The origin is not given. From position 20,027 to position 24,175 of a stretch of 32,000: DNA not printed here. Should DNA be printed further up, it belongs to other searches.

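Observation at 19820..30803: Five-gene operon of giant coiled-coil / glycine-zipper membrane proteins with no recognisable family: a candidate undescribed envelope or host-interaction apparatus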

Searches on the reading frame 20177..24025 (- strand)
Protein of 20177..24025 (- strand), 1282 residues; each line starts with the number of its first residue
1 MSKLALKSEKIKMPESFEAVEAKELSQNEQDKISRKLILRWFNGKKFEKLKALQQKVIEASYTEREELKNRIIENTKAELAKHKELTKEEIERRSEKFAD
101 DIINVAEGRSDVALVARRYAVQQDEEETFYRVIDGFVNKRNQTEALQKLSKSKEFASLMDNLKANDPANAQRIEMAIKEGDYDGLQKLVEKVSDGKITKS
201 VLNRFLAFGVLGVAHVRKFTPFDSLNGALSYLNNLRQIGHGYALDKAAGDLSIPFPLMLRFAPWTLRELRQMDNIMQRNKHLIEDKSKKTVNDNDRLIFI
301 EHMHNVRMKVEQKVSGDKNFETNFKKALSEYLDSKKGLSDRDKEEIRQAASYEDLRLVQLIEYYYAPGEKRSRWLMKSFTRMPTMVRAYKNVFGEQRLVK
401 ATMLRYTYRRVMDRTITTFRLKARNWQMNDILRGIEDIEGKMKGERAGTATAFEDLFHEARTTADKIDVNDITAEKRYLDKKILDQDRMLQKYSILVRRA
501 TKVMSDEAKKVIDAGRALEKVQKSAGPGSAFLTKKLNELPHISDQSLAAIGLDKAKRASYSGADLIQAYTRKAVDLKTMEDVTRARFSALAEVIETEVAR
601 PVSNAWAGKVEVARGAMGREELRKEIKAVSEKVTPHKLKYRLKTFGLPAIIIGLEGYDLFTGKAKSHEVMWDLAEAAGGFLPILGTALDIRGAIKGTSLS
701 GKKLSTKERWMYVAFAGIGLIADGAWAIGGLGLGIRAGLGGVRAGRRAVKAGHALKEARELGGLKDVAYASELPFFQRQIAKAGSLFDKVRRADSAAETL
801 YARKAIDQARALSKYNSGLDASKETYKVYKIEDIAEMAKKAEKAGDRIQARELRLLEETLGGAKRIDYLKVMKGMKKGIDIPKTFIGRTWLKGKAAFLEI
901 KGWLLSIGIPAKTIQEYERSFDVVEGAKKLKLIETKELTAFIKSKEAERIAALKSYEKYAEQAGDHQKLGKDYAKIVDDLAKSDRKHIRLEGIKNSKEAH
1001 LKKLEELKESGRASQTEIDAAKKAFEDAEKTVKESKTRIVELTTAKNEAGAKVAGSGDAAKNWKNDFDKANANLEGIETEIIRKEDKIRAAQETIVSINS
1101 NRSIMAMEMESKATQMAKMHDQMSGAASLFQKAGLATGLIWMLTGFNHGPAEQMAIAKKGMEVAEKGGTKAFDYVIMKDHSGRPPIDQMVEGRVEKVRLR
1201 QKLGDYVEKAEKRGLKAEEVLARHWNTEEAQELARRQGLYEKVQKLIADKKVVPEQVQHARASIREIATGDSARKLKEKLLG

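Call 4: search_protein_families(library=pfam, proteins=[window:20177-24025:-], max_evalue=1)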
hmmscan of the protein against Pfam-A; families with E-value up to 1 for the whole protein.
window:20177-24025:- (1282 aa): 2 families
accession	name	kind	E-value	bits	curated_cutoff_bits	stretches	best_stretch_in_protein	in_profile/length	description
PF14449.11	PT-TG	-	0.0012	19.3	23.5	1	674-727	5-52/68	Pre-toxin TG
PF17100.10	NACHT_N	-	0.73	10.1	30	1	957-1079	9-131/220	N-terminal domain of NWD NACHT-NTPase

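Call 5: search_protein_families(library=phrogs, proteins=[window:20177-24025:-], max_evalue=1)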
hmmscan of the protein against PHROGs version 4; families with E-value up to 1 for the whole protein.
window:20177-24025:- (1282 aa): 1 family
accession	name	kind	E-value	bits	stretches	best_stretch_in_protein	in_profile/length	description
phrog_6136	-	unknown function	0.13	13.2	0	1037-1096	41-86/120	-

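Call 8: search_protein_families(library=ncbifam, proteins=[window:20177-24025:-], max_evalue=1)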
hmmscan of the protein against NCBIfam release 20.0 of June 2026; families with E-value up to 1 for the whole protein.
window:20177-24025:- (1282 aa): 0 families

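Call 10: find_homologous_proteins(query=window:20177-24025:-)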
Query window:20177-24025:- (1282 aa): 6 proteins with E <= 0.001 among 8000 candidates.
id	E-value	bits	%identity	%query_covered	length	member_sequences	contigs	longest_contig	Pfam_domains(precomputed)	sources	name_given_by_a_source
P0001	0.0e+0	2773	100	100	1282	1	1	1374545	-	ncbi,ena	-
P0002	0.0e+0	1929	69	100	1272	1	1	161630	-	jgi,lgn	jgi:hypothetical protein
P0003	0.0e+0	1914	69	100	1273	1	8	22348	-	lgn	-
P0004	0.0e+0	1705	61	100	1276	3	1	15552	-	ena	-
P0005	0.0e+0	1355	52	100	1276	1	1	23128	-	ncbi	ncbi:hypothetical protein ACFL10_01375 [Patescibacteria group bacterium]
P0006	0.0e+0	1347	51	100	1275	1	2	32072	-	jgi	-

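Call 12: find_encoding_contigs(protein=P0001, flank=10000, max_places=3)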
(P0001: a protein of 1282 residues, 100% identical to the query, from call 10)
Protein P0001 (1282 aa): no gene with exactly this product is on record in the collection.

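Call 13: find_encoding_contigs(protein=P0005, flank=10000, max_places=3)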
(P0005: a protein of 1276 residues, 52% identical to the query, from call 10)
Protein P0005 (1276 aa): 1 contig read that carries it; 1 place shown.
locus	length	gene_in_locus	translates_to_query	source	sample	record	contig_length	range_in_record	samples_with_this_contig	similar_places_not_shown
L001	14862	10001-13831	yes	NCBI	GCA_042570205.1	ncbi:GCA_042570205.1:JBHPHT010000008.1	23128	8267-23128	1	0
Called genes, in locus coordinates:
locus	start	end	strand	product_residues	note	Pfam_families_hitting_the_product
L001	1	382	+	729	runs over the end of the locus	PF03717:PBP_dimer, PF00905:Transpeptidase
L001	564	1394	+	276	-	-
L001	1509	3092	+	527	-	PF00704:Glyco_hydro_18, PF00395:SLH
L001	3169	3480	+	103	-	-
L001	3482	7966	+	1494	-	-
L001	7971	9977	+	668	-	-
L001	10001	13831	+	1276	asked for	-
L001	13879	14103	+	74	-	-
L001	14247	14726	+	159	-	PF00334:NDK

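Call 14: find_encoding_contigs(protein=P0002, flank=10000, max_places=3)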
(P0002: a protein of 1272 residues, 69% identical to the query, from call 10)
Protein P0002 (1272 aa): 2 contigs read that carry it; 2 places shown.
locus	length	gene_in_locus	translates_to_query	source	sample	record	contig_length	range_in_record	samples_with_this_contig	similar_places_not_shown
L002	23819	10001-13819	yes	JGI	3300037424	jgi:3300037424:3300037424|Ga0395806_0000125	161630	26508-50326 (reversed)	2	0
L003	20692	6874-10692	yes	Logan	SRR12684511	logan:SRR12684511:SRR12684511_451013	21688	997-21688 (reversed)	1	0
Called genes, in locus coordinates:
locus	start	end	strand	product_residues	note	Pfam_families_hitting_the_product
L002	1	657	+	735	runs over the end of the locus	PF03717:PBP_dimer (weak), PF00905:Transpeptidase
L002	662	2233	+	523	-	PF00704:Glyco_hydro_18, PF00395:SLH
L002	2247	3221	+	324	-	-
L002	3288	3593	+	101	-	-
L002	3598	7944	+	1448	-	-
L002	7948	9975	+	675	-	-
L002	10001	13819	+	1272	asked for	-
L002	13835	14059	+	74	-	-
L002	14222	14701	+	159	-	PF00334:NDK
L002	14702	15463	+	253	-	PF01063:Aminotran_4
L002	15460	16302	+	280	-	PF00809:Pterin_bind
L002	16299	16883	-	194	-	-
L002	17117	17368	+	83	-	PF01242:PTPS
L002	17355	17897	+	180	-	PF01928:CYTH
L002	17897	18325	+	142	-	PF01288:HPPK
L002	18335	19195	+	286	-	PF00456:Transketolase_N, PF13292:DXP_synthase_N, PF00676:E1_dh (weak), PF02775:TPP_enzyme_C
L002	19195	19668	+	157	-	PF10502:Peptidase_S26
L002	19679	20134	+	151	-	PF02643:DUF192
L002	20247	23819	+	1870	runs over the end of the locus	PF18884:TSP3_bac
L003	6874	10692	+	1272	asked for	-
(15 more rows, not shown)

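Call 15: find_encoding_contigs(protein=P0004, flank=10000, max_places=2)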
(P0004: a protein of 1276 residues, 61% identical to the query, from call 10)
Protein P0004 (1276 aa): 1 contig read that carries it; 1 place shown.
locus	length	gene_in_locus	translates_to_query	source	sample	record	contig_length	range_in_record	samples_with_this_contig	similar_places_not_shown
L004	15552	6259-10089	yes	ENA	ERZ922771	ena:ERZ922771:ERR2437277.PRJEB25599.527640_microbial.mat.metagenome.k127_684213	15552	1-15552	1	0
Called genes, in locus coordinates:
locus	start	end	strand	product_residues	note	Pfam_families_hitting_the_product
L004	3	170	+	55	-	?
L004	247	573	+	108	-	-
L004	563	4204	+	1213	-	-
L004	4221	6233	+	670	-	-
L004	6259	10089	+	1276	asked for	-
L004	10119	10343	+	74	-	-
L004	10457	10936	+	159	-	PF00334:NDK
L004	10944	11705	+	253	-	PF01063:Aminotran_4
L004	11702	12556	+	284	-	PF00809:Pterin_bind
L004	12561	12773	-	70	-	-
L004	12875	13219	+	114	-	PF01242:PTPS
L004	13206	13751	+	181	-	PF01928:CYTH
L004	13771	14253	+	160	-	PF01288:HPPK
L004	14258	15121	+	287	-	PF00456:Transketolase_N, PF13292:DXP_synthase_N (weak), PF00676:E1_dh (weak), PF02775:TPP_enzyme_C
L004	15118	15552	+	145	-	?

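Call 16: find_encoding_contigs(protein=P0006, flank=10000, max_places=2)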
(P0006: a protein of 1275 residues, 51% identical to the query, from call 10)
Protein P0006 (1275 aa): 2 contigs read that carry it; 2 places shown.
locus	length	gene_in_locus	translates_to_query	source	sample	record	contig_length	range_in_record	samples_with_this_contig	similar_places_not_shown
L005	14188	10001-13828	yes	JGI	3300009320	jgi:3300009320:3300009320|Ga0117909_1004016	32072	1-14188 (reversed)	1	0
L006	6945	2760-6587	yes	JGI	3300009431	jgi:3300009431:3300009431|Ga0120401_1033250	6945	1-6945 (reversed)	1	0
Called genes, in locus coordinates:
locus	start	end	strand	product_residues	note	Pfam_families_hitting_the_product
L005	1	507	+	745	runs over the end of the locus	PF03717:PBP_dimer (weak), PF00905:Transpeptidase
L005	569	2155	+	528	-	PF00704:Glyco_hydro_18, PF00395:SLH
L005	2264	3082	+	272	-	-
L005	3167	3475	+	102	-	-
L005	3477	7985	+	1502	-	-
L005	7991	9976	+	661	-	-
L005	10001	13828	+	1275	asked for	-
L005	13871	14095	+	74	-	-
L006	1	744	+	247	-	?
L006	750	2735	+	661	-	-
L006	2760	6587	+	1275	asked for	-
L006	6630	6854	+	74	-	-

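Call 17: find_encoding_contigs(protein=P0003, flank=10000, max_places=2)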
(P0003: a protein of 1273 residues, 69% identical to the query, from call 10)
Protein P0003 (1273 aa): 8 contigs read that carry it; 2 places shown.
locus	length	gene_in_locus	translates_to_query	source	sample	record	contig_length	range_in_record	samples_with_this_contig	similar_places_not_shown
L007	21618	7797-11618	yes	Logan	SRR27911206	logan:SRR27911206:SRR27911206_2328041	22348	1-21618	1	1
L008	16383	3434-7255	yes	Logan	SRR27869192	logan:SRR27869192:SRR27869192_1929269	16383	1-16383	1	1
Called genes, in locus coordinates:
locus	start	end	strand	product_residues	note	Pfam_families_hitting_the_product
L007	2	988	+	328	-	?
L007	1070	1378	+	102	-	-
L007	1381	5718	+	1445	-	-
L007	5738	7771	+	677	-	-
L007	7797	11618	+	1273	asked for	-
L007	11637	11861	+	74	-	-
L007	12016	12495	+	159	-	PF00334:NDK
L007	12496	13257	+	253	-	PF01063:Aminotran_4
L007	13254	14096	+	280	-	PF00809:Pterin_bind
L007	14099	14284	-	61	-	-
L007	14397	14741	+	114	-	PF01242:PTPS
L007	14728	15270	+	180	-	PF01928:CYTH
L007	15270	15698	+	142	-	PF01288:HPPK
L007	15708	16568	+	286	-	PF00456:Transketolase_N, PF13292:DXP_synthase_N (weak), PF00676:E1_dh (weak), PF02775:TPP_enzyme_C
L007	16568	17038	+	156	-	PF10502:Peptidase_S26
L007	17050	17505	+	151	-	PF02643:DUF192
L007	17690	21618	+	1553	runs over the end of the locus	?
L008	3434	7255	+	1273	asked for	-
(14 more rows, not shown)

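Call 21: search_protein_families(library=pfam, proteins=[L001:10001-13828:+, L002:10001-13816:+, L004:6259-10086:+, L005:10001-13825:+, L007:7797-11615:+, L001:7971-9974:+, L002:7948-9972:+, L004:4221-6230:+, L005:7991-9973:+, L007:5738-7768:+], max_evalue=0.1)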
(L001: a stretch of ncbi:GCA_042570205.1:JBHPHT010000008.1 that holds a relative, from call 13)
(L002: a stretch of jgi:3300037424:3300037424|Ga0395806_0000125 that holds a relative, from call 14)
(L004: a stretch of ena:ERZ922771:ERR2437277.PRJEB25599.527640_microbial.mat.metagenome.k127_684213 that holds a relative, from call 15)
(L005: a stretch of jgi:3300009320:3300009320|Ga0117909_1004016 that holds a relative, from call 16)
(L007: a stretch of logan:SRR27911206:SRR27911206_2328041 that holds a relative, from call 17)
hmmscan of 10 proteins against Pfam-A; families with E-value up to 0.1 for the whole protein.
L001:10001-13828:+ (1276 aa): 0 families

L002:10001-13816:+ (1272 aa): 3 families
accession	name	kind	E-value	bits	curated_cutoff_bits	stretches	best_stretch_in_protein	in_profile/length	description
PF14449.11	PT-TG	-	3.2e-05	24.3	23.5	1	671-735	6-61/68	Pre-toxin TG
PF14579.12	HHH_6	-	0.016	15.9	25.6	0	159-213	27-82/90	Helix-hairpin-helix motif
PF21607.2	FabD_helical_ins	-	0.053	14.2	27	1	322-370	18-67/80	[Acyl-carrier-protein] S-malonyltransferase, inserted helical domain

L004:6259-10086:+ (1276 aa): 3 families
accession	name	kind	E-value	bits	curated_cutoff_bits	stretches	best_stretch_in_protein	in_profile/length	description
PF14449.11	PT-TG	-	0.011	16.1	23.5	1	672-733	6-58/68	Pre-toxin TG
PF13679.12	Methyltransf_32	-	0.066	13.6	27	0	496-555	6-65/143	Methyltransferase domain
PF14579.12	HHH_6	-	0.082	13.6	25.6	0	160-216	27-84/90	Helix-hairpin-helix motif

L005:10001-13825:+ (1275 aa): 1 family
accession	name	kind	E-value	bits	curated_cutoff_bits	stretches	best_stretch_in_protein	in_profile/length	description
PF14449.11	PT-TG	-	0.04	14.3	23.5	0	683-738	6-52/68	Pre-toxin TG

L007:7797-11615:+ (1273 aa): 2 families
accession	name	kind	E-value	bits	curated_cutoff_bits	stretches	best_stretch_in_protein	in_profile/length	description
PF14449.11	PT-TG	-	0.00013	22.4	23.5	1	671-726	6-52/68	Pre-toxin TG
PF14579.12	HHH_6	-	0.058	14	25.6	0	159-214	27-83/90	Helix-hairpin-helix motif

L001:7971-9974:+ (668 aa): 0 families

L002:7948-9972:+ (675 aa): 0 families

L004:4221-6230:+ (670 aa): 1 family
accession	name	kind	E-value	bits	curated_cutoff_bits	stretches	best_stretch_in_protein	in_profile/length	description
PF20572.3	DUF6781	-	0.0035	17.7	27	1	469-504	142-177/213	Family of unknown function (DUF6781)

L005:7991-9973:+ (661 aa): 1 family
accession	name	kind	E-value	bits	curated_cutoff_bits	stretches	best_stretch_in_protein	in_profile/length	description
PF16619.10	SUIM_assoc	-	0.082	13.4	34.1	0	49-66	14-31/60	Unstructured region C-term to UIM in Ataxin3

L007:5738-7768:+ (677 aa): 1 family
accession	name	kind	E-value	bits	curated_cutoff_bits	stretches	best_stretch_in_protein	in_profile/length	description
PF14450.12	FtsA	-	0.021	15.6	31.8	0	34-114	37-98/127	Cell division protein FtsA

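Call 22: search_protein_families(library=pfam, proteins=[L001:3482-7963:+, L002:3598-7941:+, L004:563-4201:+, L005:3477-7982:+, L007:1381-5715:+, L001:3169-3477:+, L002:3288-3590:+, L004:247-570:+, L005:3167-3472:+, L007:1070-1375:+], max_evalue=0.1)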
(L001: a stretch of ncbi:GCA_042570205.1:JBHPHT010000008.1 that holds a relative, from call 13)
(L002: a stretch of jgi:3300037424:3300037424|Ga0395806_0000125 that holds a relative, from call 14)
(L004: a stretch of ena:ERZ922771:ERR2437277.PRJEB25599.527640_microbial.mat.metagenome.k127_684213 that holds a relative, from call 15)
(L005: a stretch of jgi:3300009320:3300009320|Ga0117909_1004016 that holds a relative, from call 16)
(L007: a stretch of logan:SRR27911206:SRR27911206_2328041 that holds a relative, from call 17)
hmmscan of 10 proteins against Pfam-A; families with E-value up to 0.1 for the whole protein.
L001:3482-7963:+ (1494 aa): 0 families

L002:3598-7941:+ (1448 aa): 0 families

L004:563-4201:+ (1213 aa): 0 families

L005:3477-7982:+ (1502 aa): 0 families

L007:1381-5715:+ (1445 aa): 0 families

L001:3169-3477:+ (103 aa): 2 families
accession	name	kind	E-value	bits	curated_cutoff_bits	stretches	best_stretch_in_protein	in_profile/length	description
PF05402.18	PqqD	-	0.075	13.8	23.4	0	47-74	21-46/67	Coenzyme PQQ synthesis protein D (PqqD)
PF08984.16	DUF1858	-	0.089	13.3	32.2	0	62-87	6-31/59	Domain of unknown function (DUF1858)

L002:3288-3590:+ (101 aa): 2 families
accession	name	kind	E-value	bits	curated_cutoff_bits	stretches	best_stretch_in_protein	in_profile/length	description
PF21356.2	Vps27_GAT-like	-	0.014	16.1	27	1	23-73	8-58/71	Vacuolar protein sorting-associated protein 27, GAT-like domain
PF20391.3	DUF6686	-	0.028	14.9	23.9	1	34-69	77-112/117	Family of unknown function (DUF6686)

L004:247-570:+ (108 aa): 3 families
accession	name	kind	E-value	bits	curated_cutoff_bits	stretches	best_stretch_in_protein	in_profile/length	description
PF21356.2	Vps27_GAT-like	-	0.037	14.7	27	1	38-75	20-57/71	Vacuolar protein sorting-associated protein 27, GAT-like domain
PF18081.7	FANC_SAP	-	0.048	14.3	23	0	37-74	6-44/51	Fanconi anemia-associated nuclease SAP domain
PF06934.16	CTI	-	0.05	12.6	25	1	16-85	558-632/692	Fatty acid cis/trans isomerase (CTI)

L005:3167-3472:+ (102 aa): 4 families
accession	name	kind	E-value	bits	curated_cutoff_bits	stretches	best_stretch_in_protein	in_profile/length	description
PF16751.10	RsdA_SigD_bd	-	0.0077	16.9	26.7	1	56-84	6-34/46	Anti-sigma-D factor RsdA to sigma factor binding region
PF12169.13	DNA_pol3_gamma3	-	0.036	14.3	24.4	1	20-64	72-116/143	DNA polymerase III subunits gamma and tau domain III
PF05402.18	PqqD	-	0.045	14.5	23.4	0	46-73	21-46/67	Coenzyme PQQ synthesis protein D (PqqD)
PF08984.16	DUF1858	-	0.075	13.6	32.2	0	59-86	4-31/59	Domain of unknown function (DUF1858)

L007:1070-1375:+ (102 aa): 3 families
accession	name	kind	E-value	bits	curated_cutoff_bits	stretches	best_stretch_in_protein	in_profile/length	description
PF18081.7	FANC_SAP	-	0.026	15.2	23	1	34-71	6-44/51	Fanconi anemia-associated nuclease SAP domain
PF20391.3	DUF6686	-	0.079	13.4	23.9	0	34-68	77-111/117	Family of unknown function (DUF6686)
PF05402.18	PqqD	-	0.093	13.5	23.4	0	46-75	21-48/67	Coenzyme PQQ synthesis protein D (PqqD)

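Call 50: search_protein_representatives(alignment_id=A3)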
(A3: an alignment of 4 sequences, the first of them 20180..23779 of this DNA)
Query: 4 sequences, 1192 profile positions. Proteins with E-value up to 0.001 (for the whole library): 48; up to 1e-10: 32; up to 1e-30: 26. The best 48 are listed.
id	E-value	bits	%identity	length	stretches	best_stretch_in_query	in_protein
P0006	0.0e+00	1988.6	-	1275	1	8-1192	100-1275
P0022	0.0e+00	1089.0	-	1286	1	1-1192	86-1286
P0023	3.2e-287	972.5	-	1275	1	1-1190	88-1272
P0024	1.7e-252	857.5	-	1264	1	4-1166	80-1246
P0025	1.1e-201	689.2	-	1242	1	3-1180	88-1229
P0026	2.6e-200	684.6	-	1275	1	7-1192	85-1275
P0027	1.5e-188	645.7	-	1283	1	2-1169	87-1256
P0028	9.3e-184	629.8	-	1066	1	128-1191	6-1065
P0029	2.5e-178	611.8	-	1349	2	1-857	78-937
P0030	4.8e-176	604.3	-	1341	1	11-1192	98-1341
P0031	1.8e-165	569.3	-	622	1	190-813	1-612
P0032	2.8e-156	538.8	-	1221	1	21-1115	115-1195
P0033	1.5e-71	258.2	-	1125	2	2-856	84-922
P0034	1.5e-66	241.6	-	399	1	184-490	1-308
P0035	1.5e-60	221.7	-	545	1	585-1126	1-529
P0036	4.6e-55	203.6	-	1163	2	6-849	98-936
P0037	1.4e-53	198.7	-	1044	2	2-718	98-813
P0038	5.4e-49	183.5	-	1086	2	221-666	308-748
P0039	1.6e-42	162.0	-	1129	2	65-813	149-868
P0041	3.3e-40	154.4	-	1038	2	408-686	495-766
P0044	2.1e-33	131.8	-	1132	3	229-665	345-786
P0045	9.7e-33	129.6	-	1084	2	162-663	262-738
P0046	1.0e-30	122.9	-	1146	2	255-796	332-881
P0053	5.0e-09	51.1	-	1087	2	546-667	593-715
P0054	9.6e-08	46.8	-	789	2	538-673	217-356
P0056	4.7e-07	44.6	-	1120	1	577-679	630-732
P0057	1.1e-06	43.3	-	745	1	562-682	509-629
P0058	3.6e-06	41.6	-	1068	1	547-673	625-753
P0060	2.1e-05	39.1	-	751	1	568-691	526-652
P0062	3.5e-05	38.3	-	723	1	468-676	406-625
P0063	6.7e-05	37.4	-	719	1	577-670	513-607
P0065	2.7e-04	35.4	-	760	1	559-647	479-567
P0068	8.6e-04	33.7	-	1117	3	587-708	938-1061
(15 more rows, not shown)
